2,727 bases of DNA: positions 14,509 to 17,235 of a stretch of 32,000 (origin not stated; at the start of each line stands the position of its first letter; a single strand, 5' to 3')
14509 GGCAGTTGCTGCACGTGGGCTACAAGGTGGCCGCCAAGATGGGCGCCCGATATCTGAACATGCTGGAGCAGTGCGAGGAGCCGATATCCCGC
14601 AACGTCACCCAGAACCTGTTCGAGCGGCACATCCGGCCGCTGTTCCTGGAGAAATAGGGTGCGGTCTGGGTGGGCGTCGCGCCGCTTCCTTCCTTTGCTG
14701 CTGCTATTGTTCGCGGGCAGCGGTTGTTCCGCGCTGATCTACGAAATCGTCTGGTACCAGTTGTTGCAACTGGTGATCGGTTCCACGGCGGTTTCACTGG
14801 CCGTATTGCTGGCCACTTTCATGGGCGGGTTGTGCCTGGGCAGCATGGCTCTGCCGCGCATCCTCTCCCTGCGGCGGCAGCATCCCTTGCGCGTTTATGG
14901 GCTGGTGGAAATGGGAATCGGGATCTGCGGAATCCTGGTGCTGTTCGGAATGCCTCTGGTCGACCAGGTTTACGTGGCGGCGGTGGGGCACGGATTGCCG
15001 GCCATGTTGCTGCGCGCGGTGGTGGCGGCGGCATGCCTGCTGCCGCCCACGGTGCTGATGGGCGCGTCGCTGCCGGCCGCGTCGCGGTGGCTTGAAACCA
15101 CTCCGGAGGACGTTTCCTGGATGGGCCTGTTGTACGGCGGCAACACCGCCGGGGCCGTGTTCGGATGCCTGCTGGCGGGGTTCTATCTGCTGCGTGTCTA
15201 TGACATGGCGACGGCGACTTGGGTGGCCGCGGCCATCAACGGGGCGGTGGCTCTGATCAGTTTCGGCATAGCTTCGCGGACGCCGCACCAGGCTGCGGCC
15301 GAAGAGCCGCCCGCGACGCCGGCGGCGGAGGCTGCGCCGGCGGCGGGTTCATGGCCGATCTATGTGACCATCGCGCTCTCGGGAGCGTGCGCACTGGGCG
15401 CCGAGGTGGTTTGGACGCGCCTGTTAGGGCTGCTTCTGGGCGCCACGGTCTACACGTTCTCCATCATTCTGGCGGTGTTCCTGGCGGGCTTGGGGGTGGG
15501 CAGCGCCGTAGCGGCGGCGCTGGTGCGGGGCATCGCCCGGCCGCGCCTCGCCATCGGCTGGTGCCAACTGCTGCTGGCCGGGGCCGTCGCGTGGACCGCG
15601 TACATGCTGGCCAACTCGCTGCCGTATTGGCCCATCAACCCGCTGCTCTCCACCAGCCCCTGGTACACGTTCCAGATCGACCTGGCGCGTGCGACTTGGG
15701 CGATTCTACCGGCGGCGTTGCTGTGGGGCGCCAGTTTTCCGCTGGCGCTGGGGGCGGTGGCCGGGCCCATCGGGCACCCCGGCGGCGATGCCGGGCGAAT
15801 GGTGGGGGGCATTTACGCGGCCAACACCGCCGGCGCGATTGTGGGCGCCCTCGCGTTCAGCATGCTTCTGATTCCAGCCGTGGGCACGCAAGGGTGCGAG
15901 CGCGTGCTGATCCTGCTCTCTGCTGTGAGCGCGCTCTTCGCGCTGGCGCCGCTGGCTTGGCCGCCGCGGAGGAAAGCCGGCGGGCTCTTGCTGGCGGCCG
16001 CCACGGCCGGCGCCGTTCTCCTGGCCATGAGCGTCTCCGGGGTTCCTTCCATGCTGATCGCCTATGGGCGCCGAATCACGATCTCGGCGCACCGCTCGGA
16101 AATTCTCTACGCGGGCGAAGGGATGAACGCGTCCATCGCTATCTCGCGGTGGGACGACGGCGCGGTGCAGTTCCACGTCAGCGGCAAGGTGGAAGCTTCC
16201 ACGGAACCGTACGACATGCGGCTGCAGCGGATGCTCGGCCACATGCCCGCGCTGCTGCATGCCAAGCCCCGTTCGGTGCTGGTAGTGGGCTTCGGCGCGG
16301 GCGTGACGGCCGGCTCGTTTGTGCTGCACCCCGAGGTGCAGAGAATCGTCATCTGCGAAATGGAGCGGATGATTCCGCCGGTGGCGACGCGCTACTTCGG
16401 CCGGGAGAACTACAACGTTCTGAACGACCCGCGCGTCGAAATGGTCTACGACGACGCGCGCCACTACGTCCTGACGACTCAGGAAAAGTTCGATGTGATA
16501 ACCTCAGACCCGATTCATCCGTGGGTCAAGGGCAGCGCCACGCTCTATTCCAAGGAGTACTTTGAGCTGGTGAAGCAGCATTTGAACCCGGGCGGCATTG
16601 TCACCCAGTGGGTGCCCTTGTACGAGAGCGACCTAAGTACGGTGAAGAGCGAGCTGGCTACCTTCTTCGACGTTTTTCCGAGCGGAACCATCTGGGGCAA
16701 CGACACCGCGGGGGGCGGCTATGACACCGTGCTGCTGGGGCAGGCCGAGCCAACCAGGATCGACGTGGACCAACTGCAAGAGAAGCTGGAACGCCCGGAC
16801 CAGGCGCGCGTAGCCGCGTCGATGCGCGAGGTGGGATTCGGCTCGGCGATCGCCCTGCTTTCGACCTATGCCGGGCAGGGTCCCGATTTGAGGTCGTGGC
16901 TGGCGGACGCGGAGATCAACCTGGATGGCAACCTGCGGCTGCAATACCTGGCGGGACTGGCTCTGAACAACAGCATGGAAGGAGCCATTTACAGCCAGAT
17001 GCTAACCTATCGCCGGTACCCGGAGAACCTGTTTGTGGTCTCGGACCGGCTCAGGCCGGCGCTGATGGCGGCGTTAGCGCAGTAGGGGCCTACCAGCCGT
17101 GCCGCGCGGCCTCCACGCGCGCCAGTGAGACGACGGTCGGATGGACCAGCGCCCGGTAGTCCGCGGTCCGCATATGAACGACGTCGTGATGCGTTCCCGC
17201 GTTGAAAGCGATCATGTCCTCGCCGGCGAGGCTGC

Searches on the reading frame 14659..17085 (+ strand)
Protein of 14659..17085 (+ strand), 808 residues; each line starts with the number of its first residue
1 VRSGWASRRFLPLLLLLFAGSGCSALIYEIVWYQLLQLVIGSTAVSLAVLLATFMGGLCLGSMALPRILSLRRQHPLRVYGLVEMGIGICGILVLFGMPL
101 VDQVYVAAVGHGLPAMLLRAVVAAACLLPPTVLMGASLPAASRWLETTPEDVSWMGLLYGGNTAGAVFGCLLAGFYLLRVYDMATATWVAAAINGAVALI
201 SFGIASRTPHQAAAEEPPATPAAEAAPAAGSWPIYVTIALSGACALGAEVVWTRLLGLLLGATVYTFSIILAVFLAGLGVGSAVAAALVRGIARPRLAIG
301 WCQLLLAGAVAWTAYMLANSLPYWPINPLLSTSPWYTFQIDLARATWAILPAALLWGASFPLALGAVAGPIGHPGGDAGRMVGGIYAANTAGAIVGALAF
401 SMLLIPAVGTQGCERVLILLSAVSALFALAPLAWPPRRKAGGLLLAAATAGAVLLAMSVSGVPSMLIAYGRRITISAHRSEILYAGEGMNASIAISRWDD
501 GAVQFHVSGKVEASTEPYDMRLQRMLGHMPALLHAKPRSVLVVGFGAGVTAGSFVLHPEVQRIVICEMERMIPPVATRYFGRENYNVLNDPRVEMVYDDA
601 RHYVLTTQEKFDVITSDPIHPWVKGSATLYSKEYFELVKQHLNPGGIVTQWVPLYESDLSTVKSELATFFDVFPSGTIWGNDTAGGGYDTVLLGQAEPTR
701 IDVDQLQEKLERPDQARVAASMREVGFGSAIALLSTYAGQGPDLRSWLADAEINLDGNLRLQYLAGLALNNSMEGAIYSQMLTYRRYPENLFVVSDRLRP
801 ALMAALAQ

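Call 8: search_protein_families(library=pfam, proteins=[window:14659-17085:+], max_evalue=0.01)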
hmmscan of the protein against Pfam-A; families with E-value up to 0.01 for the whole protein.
window:14659-17085:+ (808 aa): 1 family
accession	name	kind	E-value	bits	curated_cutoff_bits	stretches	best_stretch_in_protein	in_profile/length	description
PF01564.23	Spermine_synth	-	1.6e-24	86.9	22.9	1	522-650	4-130/186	Spermine/spermidine synthase domain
